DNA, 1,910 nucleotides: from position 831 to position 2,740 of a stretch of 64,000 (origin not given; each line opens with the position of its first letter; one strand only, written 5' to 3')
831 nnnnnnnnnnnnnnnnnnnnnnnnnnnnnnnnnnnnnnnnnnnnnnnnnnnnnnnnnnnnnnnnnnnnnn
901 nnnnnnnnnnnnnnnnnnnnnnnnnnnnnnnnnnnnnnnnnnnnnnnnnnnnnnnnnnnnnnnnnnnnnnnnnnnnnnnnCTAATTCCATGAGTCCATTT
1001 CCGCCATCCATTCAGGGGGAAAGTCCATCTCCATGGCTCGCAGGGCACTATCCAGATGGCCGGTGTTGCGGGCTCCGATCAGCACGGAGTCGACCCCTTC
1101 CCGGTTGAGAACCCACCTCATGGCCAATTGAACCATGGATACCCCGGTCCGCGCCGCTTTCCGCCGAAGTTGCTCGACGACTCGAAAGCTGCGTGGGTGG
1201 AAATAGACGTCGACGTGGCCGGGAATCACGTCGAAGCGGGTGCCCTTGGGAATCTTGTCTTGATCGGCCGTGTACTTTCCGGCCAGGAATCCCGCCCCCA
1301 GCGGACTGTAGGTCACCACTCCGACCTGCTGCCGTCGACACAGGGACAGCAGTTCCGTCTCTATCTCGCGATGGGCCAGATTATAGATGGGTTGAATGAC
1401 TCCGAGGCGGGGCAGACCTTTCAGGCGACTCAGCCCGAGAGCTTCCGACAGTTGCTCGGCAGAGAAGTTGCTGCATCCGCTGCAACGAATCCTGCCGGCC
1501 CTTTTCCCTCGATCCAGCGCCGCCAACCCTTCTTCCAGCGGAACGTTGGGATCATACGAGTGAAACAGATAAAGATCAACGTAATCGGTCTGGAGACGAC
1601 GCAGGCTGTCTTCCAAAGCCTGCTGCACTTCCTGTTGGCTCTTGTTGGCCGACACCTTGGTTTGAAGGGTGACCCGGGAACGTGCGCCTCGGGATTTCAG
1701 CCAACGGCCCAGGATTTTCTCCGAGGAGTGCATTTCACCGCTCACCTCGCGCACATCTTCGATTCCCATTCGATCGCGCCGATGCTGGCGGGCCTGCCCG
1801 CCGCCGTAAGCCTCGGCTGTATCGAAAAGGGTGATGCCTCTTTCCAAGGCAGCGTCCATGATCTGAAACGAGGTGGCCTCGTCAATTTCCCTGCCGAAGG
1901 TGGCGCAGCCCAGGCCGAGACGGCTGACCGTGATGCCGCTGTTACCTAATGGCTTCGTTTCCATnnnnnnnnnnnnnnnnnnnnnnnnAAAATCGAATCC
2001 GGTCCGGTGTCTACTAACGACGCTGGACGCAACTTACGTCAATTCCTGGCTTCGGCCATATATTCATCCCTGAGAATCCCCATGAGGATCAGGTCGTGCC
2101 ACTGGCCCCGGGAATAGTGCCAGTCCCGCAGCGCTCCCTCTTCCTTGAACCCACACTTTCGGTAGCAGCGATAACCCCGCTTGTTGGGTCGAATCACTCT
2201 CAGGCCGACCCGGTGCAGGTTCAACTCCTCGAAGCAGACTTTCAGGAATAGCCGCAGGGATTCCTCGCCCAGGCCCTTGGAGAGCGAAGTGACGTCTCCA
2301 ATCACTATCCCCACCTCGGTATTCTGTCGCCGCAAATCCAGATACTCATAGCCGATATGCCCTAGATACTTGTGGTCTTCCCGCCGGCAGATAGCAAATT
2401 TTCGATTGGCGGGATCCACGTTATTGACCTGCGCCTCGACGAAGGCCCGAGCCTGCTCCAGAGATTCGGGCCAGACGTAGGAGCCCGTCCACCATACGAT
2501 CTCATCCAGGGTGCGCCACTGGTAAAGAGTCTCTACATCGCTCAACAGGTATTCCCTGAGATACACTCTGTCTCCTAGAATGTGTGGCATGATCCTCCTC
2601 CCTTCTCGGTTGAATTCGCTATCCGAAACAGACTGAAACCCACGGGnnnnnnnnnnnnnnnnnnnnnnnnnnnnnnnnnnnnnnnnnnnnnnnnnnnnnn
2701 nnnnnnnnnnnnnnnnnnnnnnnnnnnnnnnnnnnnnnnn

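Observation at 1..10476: Nine-gene minus-strand operon combining hydantoinase/oxoprolinase, D-aminoacylase, BKACE, DapA-like lyase, GNAT, AKR and MlrC-like peptidase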

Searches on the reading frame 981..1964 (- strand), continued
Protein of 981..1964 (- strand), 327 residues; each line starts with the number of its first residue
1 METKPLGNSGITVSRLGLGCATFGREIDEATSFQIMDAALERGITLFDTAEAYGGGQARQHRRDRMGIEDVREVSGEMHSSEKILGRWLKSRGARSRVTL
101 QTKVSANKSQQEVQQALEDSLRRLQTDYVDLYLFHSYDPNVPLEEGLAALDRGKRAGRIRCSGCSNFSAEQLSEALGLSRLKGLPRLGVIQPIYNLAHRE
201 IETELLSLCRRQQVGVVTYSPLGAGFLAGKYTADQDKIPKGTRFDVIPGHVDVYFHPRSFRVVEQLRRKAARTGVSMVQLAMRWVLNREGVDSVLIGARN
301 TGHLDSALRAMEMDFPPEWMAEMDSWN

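Call 47: find_encoding_contigs(protein=P0292, flank=8000, max_places=2)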
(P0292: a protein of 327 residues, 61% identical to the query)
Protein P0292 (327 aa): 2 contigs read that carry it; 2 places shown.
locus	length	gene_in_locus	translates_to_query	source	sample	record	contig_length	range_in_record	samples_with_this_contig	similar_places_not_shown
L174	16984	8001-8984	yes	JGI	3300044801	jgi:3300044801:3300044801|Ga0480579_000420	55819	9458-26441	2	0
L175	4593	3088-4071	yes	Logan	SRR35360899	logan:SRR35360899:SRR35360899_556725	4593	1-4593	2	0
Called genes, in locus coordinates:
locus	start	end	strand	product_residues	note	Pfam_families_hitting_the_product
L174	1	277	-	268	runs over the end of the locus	PF03781:FGE-sulfatase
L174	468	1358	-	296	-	PF01063:Aminotran_4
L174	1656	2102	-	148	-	PF13701:DDE_Tnp_1_4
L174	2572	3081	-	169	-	-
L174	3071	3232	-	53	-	-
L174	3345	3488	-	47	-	-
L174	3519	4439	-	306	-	-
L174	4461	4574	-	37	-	-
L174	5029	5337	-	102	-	-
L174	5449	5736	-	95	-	-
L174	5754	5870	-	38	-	-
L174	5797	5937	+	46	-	-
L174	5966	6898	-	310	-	PF02126:PTE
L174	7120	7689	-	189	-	PF12903:DUF3830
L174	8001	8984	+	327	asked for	PF00248:Aldo_ket_red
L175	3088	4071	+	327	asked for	PF00248:Aldo_ket_red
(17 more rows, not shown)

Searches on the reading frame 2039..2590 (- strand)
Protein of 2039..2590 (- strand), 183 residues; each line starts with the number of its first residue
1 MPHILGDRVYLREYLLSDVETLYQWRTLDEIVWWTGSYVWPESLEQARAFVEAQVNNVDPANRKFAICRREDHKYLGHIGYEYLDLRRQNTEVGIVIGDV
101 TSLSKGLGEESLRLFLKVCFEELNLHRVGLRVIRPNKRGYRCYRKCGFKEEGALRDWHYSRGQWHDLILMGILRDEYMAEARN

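Call 7: search_protein_families(library=pfam, proteins=[window:2039-2590:-])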
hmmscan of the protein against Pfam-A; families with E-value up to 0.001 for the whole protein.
window:2039-2590:- (183 aa): 4 families
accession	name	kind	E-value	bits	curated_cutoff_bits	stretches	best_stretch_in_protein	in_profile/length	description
PF13302.13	Acetyltransf_3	-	6.8e-20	72.6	25.4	1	8-149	1-138/138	Acetyltransferase (GNAT) domain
PF00583.31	Acetyltransf_1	-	1.7e-07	32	20.7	1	26-148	2-116/116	Acetyltransferase (GNAT) family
PF13523.12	Acetyltransf_8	-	1.5e-05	25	27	1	79-153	69-142/145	Acetyltransferase (GNAT) domain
PF13420.13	Acetyltransf_4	-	0.00014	22.3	24.3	1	17-168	7-154/155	Acetyltransferase (GNAT) domain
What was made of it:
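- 2039..2590 (-): GNAT N-acetyltransferase (Acetyltransf_3), 183 aa, part of the backbone. PF13302, E 7e-20 (call 7).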

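Call 9: search_protein_families(library=ncbifam, proteins=[window:2039-2590:-], max_evalue=0.00001)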
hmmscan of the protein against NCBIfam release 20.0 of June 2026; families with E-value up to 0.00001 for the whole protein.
window:2039-2590:- (183 aa): 7 families
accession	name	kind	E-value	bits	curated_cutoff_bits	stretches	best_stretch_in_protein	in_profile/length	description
NF011709.0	PRK15130.1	equivalog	3e-10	40.2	218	1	59-182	54-174/186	spermidine N1-acetyltransferase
NF000225.3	AAC_6p_Strep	exception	1.7e-09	37.8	250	1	101-176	77-154/156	aminoglycoside 6'-N-acetyltransferase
TIGR03585.1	PseH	equivalog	5.1e-09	36.4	93.1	1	61-170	49-155/156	UDP-4-amino-4,6-dideoxy-N-acetyl-beta-L-altrosamine N-acetyltransferase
NF040503.1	resist_ArsN1a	equivalog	2e-06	27.6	170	1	104-170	90-155/159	arsinothricin resistance N-acetyltransferase ArsN1 family A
TIGR04431.1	N6_acetyl_AAC6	equivalog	2.4e-06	27.3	260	0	97-152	103-158/184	AacA4 family aminoglycoside N(6')-acetyltransferase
NF033074.0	AAC_6p_Ib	exception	2.9e-06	27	400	0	97-154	103-160/184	AAC(6')-Ib family aminoglycoside 6'-N-acetyltransferase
NF012165.0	AAC_6p_set_A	equivalog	3.2e-06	27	280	0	96-153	95-152/177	aminoglycoside 6'-N-acetyltransferase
